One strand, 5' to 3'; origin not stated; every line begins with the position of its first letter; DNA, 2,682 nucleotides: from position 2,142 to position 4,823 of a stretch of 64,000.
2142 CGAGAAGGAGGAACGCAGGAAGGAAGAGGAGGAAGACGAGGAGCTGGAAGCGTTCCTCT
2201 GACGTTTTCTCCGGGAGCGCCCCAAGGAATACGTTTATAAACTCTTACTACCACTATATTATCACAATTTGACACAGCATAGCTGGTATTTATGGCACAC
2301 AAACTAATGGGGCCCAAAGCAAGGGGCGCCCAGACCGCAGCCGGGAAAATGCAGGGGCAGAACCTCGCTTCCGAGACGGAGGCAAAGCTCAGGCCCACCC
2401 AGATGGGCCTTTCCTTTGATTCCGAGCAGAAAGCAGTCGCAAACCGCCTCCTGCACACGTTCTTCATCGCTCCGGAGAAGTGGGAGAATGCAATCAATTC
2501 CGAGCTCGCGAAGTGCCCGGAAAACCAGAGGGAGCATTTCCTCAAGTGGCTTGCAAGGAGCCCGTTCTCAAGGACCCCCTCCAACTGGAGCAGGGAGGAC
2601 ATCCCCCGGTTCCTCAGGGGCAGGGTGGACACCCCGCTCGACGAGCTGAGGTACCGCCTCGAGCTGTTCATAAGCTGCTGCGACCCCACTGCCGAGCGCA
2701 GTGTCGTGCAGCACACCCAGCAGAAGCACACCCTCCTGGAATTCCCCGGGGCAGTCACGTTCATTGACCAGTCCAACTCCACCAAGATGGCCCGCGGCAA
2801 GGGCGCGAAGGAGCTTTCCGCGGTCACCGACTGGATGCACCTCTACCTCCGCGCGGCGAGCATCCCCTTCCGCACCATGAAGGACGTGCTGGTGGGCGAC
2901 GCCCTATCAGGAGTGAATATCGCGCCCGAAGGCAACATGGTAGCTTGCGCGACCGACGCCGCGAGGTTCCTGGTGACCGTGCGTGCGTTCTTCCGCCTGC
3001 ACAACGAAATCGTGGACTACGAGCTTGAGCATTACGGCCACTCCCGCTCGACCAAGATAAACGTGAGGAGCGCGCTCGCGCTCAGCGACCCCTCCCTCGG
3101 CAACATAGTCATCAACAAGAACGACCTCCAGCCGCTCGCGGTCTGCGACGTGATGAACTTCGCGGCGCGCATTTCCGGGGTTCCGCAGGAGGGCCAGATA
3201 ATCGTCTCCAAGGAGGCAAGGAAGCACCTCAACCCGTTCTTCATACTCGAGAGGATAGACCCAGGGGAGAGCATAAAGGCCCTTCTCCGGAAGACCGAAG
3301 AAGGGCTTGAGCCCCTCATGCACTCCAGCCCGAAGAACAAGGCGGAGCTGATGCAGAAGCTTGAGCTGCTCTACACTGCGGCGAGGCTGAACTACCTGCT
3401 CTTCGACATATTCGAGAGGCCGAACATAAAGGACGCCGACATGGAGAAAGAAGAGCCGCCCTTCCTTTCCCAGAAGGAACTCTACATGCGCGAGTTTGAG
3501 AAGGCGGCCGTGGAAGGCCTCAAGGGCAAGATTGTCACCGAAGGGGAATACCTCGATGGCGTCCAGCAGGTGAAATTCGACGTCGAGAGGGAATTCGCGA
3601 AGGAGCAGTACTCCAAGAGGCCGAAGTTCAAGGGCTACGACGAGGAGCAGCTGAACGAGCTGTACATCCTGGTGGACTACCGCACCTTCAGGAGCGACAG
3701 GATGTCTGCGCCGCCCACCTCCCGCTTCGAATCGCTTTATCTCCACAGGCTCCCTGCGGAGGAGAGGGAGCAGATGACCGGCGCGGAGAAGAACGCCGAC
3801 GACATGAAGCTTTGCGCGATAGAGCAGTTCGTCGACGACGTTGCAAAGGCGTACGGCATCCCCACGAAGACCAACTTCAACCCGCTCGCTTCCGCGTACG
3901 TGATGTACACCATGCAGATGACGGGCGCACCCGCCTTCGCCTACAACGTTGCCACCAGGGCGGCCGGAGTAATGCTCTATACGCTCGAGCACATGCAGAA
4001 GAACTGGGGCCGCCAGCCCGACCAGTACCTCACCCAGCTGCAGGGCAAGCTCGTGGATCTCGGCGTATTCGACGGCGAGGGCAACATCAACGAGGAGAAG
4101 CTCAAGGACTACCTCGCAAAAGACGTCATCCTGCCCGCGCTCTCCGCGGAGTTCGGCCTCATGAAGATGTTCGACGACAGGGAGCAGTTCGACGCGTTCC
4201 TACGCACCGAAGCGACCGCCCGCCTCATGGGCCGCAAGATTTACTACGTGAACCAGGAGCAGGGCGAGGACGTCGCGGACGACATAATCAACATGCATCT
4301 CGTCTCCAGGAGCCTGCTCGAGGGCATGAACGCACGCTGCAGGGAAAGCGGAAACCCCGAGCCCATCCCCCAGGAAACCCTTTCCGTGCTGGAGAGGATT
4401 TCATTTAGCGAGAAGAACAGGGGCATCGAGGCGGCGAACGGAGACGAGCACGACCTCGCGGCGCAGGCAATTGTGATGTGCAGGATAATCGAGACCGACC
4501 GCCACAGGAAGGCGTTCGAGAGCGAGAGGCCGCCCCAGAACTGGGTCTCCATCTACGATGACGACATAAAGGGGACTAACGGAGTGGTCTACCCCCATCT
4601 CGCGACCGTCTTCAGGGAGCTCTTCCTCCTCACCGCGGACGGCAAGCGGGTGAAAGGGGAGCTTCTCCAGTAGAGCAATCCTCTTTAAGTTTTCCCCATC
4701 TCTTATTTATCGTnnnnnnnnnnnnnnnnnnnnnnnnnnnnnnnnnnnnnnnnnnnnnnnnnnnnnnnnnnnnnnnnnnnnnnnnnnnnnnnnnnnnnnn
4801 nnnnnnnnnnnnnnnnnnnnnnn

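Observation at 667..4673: HerA-like ATPase paired with a large nucleotidyl-cyclase-domain protein instead of NurA/Mre11/Rad50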

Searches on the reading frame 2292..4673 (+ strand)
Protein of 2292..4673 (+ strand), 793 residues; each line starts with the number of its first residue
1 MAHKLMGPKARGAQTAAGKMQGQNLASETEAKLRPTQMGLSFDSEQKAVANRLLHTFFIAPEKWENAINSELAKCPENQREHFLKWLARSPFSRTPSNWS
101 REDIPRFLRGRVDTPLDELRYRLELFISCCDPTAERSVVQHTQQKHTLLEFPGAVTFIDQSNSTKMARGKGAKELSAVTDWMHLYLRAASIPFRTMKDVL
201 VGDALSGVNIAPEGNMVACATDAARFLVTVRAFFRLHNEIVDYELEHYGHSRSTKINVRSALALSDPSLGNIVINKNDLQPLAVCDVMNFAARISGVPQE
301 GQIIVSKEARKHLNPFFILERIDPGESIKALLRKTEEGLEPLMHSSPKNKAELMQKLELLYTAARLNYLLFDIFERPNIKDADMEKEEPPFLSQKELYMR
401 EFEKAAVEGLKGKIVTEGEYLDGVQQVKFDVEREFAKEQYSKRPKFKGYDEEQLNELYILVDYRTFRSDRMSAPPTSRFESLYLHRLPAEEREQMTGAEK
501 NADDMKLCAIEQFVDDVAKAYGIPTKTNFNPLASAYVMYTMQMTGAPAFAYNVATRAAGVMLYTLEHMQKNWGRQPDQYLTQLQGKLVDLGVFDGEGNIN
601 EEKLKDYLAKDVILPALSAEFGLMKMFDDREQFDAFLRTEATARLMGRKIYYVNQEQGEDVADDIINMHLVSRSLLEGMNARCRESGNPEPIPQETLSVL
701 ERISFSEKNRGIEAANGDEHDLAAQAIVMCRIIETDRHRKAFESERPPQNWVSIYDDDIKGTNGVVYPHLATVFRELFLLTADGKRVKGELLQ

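Call 3: search_protein_families(library=pfam, proteins=[window:2292-4673:+], max_evalue=0.1)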
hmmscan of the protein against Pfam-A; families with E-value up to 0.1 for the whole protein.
window:2292-4673:+ (793 aa): 0 families

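Call 4: search_protein_families(library=padloc, proteins=[window:2292-4673:+], max_evalue=0.1)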
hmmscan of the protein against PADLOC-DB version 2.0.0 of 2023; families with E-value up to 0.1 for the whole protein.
window:2292-4673:+ (793 aa): 0 families

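Call 5: search_protein_families(library=ncbifam, proteins=[window:2292-4673:+], max_evalue=0.1)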
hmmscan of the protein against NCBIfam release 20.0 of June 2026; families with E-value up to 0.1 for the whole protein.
window:2292-4673:+ (793 aa): 0 families

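Call 6: find_homologous_proteins(query=window:2292-4673:+, max_evalue=0.001)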
Query window:2292-4673:+ (793 aa): 4 proteins with E <= 0.001 among 8000 candidates.
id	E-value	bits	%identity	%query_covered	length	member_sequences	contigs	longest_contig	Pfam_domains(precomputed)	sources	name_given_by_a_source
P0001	0.0e+0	1800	99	100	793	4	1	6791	-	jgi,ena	-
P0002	0.0e+0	1589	87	100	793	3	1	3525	-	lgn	-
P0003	0.0e+0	1180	67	99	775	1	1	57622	-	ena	-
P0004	0.0e+0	1178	67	96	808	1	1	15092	-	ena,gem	-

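Call 7: search_solved_structures(query=window:2292-4673:+, max_evalue=10, show_alignments=2)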
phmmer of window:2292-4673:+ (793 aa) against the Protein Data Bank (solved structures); distinct sequences matched with E-value up to 10: 0.

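Call 10: find_encoding_contigs(protein=P0003, flank=10000, max_places=4)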
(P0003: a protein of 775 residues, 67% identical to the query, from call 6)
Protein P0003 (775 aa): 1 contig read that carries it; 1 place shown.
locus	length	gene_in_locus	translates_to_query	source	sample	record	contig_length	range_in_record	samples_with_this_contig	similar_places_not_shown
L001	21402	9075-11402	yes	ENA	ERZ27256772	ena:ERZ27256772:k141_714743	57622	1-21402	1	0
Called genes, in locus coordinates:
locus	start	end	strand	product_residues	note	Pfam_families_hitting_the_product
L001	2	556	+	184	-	?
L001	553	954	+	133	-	PF03013:Pyr_excise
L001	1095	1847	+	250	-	PF13646:HEAT_2 (faint), PF03130:HEAT_PBS (faint)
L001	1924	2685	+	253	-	PF13646:HEAT_2 (faint), PF03130:HEAT_PBS (faint)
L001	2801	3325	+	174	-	PF01909:NTP_transf_2 (weak), PF18765:Polbeta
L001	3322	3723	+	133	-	PF05168:HEPN (weak)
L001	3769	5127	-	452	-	PF04107:GCS2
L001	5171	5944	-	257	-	PF00117:GATase, PF07722:Peptidase_C26 (faint)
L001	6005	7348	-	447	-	PF04107:GCS2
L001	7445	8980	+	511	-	PF01935:DUF87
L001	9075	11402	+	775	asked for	-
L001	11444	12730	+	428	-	-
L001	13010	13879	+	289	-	-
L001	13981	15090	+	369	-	PF04055:Radical_SAM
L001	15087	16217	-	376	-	PF07690:MFS_1, PF12832:MFS_1_like, PF07690:MFS_1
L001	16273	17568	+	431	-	-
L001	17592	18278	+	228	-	-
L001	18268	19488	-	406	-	PF12704:MacB_PCD, PF02687:FtsX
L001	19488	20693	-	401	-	PF12704:MacB_PCD, PF02687:FtsX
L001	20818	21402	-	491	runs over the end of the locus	PF07705:CARDB (faint)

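Call 11: find_encoding_contigs(protein=P0004, flank=10000, max_places=4)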
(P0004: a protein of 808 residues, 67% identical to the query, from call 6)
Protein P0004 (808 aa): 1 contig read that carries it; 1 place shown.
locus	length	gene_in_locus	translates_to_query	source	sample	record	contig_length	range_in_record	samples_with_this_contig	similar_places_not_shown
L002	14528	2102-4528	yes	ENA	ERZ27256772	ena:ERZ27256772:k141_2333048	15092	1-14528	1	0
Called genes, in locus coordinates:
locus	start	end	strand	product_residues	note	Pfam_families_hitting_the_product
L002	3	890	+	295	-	?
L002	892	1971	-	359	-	PF13646:HEAT_2 (faint)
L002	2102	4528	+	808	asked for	-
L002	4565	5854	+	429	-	-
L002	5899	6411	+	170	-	-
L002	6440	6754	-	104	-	PF14018:DUF4234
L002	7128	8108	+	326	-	PF13513:HEAT_EZ (faint), PF02985:HEAT (faint), PF03130:HEAT_PBS (faint), PF13646:HEAT_2 (weak)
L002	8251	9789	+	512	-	PF01935:DUF87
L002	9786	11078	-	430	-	-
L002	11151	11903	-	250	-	-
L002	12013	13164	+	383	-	PF04055:Radical_SAM (weak)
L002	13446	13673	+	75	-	-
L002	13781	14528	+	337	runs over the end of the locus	-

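Call 19: find_related_loci(query=A1, collection=genome_contigs, flank=10000)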
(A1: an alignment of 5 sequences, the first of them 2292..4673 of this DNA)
Query A1 (793 aa) in genome_contigs; peptide patterns used: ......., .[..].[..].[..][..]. (x = any residue, [..] = any of these).
87 stretches matched a pattern, but none encodes a relative of the query by tblastn (E <= 1e-3).

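Call 20: find_related_loci(query=A1, collection=metagenome_contigs, flank=10000)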
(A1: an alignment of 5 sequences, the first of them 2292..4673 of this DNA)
Query A1 (793 aa) in metagenome_contigs; peptide patterns used: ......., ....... (x = any residue, [..] = any of these).
141 stretches matched a pattern; 3 encode a relative of the query (tblastn E <= 1e-3); 3 distinct loci.
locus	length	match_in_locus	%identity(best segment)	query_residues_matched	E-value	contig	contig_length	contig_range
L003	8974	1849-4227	100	1-793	0e+0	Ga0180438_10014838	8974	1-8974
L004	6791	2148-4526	99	1-793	0e+0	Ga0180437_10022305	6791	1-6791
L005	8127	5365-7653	67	28-787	0e+0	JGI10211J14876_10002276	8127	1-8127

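Call 28: search_protein_representatives(alignment_id=A1)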
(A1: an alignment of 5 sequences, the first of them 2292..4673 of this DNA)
Query: 5 sequences, 793 profile positions. Proteins with E-value up to 0.001 (for the whole library): 13; up to 1e-10: 11; up to 1e-30: 8. The best 13 are listed.
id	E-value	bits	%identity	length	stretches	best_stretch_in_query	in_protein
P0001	0.0e+00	1724.9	-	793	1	1-793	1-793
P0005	9.9e-181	619.1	-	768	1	8-781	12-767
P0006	2.3e-131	455.8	-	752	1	53-780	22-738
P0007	1.7e-101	357.0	-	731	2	55-482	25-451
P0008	7.2e-99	348.3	-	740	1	64-779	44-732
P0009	5.1e-98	345.5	-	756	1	58-709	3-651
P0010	1.3e-49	185.4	-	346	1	431-779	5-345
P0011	4.9e-44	167.0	-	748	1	60-778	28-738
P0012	1.4e-27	112.5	-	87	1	718-791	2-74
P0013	3.8e-22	94.6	-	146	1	68-209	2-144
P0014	9.1e-12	60.2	-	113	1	15-109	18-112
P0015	2.6e-06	42.2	-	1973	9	563-625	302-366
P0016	2.3e-05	39.1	-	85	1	58-131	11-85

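Call 31: find_encoding_contigs(protein=P0005, flank=10000, max_places=4)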
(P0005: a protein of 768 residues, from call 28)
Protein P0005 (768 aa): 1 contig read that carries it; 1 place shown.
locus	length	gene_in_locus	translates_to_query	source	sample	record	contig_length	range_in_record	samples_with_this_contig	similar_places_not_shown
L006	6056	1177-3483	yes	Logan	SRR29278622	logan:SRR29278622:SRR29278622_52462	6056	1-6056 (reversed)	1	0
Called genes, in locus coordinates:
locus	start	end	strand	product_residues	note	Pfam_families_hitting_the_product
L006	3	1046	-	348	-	?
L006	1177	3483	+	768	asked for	-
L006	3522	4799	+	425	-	-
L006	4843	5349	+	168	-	-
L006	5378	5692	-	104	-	PF14018:DUF4234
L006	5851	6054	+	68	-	?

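Call 32: find_encoding_contigs(protein=P0006, flank=10000, max_places=4)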
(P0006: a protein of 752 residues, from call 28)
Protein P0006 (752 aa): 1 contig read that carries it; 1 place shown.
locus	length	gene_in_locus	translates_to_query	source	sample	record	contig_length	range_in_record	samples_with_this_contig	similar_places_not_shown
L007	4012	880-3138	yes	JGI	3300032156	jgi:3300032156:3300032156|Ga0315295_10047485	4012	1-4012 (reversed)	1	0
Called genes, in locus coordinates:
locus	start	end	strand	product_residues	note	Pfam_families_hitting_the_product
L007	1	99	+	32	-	?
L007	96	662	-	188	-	PF08745:PIN_5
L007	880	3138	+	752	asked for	-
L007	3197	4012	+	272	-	?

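Call 33: find_encoding_contigs(protein=P0007, flank=10000, max_places=4)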
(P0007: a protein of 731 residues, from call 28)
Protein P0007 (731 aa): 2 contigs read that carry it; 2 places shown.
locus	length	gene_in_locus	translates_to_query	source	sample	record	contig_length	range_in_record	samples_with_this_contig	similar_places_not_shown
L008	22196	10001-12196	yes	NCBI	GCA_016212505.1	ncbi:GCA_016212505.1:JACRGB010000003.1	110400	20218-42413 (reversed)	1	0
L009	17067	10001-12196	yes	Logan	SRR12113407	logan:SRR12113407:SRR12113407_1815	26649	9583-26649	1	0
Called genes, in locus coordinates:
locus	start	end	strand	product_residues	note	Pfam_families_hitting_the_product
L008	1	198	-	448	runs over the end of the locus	PF13155:Toprim_2 (faint), PF13662:Toprim_4 (weak)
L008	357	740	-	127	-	-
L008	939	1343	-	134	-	PF00571:CBS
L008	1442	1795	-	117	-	PF03083:MtN3_slv, PF04193:PQ-loop (weak)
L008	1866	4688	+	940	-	PF00133:tRNA-synt_1, PF09334:tRNA-synt_1g, PF01406:tRNA-synt_1e, PF09334:tRNA-synt_1g, PF08264:Anticodon_1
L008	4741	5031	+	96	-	PF16762:RHH_6 (weak)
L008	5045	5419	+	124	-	PF01850:PIN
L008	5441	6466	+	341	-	PF18093:Trm5_N (weak), PF25133:TYW2_N_2, PF02475:TRM5-TYW2_MTfase, PF02005:TRM, PF05175:MTS (faint), PF13847:Methyltransf_31 (weak), PF13649:Methyltransf_25 (faint)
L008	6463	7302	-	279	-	PF06550:SPP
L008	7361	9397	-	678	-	PF14551:MCM_N, PF17207:MCM_OB, PF00493:MCM, PF07728:AAA_5 (weak), PF01078:Mg_chelatase (weak), PF17855:MCM_lid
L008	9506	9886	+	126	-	PF01325:Fe_dep_repress, PF12802:MarR_2 (weak), PF01047:MarR (weak), PF13412:HTH_24 (weak), PF14947:HTH_45 (faint), PF02742:Fe_dep_repr_C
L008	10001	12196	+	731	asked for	-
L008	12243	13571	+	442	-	-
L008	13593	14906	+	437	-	-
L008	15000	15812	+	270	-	PF03239:FTR1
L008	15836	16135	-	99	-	-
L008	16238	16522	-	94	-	PF18929:DUF5678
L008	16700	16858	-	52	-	-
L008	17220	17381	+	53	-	-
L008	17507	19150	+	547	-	-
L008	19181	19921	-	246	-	PF02535:Zip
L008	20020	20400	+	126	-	PF08753:NikR_C (weak)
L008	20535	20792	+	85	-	-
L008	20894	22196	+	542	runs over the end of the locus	PF00528:BPD_transp_1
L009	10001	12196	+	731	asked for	-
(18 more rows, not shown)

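Call 34: find_encoding_contigs(protein=P0008, flank=10000, max_places=4)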
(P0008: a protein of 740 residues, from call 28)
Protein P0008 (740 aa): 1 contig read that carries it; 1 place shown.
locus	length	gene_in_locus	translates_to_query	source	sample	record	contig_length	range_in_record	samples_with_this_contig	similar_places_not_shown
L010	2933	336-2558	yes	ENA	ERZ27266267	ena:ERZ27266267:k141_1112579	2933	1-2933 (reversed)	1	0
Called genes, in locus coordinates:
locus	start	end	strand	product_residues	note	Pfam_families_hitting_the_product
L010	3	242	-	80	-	?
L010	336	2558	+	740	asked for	-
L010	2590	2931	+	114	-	?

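Call 35: find_encoding_contigs(protein=P0009, flank=10000, max_places=4)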
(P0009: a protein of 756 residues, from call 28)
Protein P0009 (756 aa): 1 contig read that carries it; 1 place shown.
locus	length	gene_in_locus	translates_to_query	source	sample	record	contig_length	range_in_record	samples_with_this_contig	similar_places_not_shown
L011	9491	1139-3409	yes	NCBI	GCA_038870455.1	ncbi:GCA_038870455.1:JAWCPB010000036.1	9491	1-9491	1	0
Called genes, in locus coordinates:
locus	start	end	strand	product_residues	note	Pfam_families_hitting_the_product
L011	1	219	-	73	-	PF01283:Ribosomal_S26e (faint)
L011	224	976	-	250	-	PF00149:Metallophos (weak)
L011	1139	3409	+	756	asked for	-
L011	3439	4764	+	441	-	-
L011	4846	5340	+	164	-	-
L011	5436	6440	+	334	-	-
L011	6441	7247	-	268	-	PF00800:PDT, PF01842:ACT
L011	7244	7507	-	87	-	PF01817:CM_2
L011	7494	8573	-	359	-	PF01264:Chorismate_synt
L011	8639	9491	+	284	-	PF02812:ELFV_dehydrog_N, PF00208:ELFV_dehydrog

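Call 36: find_encoding_contigs(protein=P0011, flank=10000, max_places=4)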
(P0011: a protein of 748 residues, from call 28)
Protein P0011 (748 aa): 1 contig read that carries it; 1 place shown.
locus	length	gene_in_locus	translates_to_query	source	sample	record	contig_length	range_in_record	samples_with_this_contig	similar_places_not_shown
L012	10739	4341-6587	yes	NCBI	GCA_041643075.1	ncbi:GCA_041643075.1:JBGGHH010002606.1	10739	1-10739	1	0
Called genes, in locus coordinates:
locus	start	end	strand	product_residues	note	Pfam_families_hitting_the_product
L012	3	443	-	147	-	?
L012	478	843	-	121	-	PF01850:PIN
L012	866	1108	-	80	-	-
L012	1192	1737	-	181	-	-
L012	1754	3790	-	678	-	PF14551:MCM_N, PF17207:MCM_OB, PF00493:MCM, PF01078:Mg_chelatase (faint), PF07728:AAA_5, PF17855:MCM_lid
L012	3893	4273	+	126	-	PF01325:Fe_dep_repress, PF23438:DUF7123 (weak), PF02742:Fe_dep_repr_C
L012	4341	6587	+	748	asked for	-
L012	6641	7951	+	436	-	PF05124:S_layer_C (weak)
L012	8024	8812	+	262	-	PF02535:Zip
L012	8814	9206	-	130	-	PF13650:Asp_protease_2 (weak), PF13975:gag-asp_proteas (weak)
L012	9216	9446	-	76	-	PF18929:DUF5678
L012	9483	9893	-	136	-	PF10130:PIN_2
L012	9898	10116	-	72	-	PF26688:RHH_12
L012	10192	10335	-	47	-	-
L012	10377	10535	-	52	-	-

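Call 38: predict_structure(alignment_id=A1)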
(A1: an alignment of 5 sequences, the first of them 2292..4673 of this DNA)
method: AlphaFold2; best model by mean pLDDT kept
length: 793 residues; sequences in the alignment: 5
mean_pLDDT: 42.6   pTM: 0.29
mean pLDDT of the five models: 42.6, 41.7, 40.2, 39.5, 39.2
residues with pLDDT >= 90: 0; 70-90: 82; 50-70: 169; < 50: 542
segments of 3 or more residues with pLDDT < 50: 1-45, 87-121, 132-328, 385-387, 436-490, 504-560, 612-676, 686-690, 703-714, 731-743, 745-768, 779-793
pLDDT, mean of each block of 10 residues (from residue 1): 25 24 23 24 47 59 64 62 52 41 37 39 53 41 28 21 23 26 28 25 23 24 31 39 35 27 27 22 26 22 26 28 43 72 80 76 61 53 51 77 84 76 56 45 32 33 26 26 40 62 43 38 27 28 32 43 63 69 80 81 60 44 32 34 25 30 39 47 49 53 46 49 52 43 44 37 41 51 31 29
secondary structure, 60 per line:
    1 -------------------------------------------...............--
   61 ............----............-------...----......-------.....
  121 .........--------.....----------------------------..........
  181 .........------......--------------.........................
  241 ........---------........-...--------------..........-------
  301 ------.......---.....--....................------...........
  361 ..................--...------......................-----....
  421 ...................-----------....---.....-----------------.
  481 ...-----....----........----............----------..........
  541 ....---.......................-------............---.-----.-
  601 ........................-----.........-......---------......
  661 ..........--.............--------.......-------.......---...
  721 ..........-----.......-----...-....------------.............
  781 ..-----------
elements in order (helices of 4 or more, strands of 3 or more residues): H44-58 H61-72 H77-88 H103-108 H116-129 H138-142 H171-189 H196-201 H216-248 H258-265 H284-293 H307-313 E317-321 H324-343 H350-378 H390-411 H417-439 H451-454 E458-462 H480-483 H489-492 H497-504 H509-520 H531-544 H548-570 H578-589 H601-624 H630-638 H640-645 H655-670 H673-685 H694-700 H708-714 H718-730 H736-742 H752-755 H768-782

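Call 39: find_homologous_proteins(query=A2, max_evalue=0.001)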
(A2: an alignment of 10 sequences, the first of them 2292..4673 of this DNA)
Query A2 (10 sequences) (793 aa, profile of the alignment): 4 proteins with E <= 0.001 among 8000 candidates.
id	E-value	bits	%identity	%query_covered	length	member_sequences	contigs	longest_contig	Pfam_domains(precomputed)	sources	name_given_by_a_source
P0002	0.0e+0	1204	87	100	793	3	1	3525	-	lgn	-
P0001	0.0e+0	1203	99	100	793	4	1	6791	-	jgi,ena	-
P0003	0.0e+0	1171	67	99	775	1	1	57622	-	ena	-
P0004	0.0e+0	1158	67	96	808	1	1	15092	-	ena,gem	-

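Call 40: find_related_loci(query=A2, collection=genome_contigs, flank=10000)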
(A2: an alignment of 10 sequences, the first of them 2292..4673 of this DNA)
Query A2 (793 aa) in genome_contigs; peptide patterns used: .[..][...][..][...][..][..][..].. (x = any residue, [..] = any of these).
14 stretches matched a pattern; 3 encode a relative of the query (tblastn E <= 1e-3); 3 distinct loci.
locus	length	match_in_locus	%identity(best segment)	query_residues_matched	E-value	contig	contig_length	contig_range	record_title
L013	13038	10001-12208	38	28-779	2e-170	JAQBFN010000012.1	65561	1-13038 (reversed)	MAG: Candidatus Micrarchaeota archaeon isolate MAG_440_bin-23 440_bin-23_ctg-12, whole genome shotgun sequence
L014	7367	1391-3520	33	58-779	1e-117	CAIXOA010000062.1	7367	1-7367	uncultured Candidatus Micrarchaeota archaeon isolate AlinenSediments_bin-2471 genome assembly, contig: bin-2471:062/197,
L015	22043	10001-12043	30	77-780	2e-93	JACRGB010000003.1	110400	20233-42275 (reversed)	MAG: Candidatus Micrarchaeota archaeon isolate NC_groundwater_1740_Pr3_B-0.1um_41_29 SR-2_scaffold_141_319988, whole gen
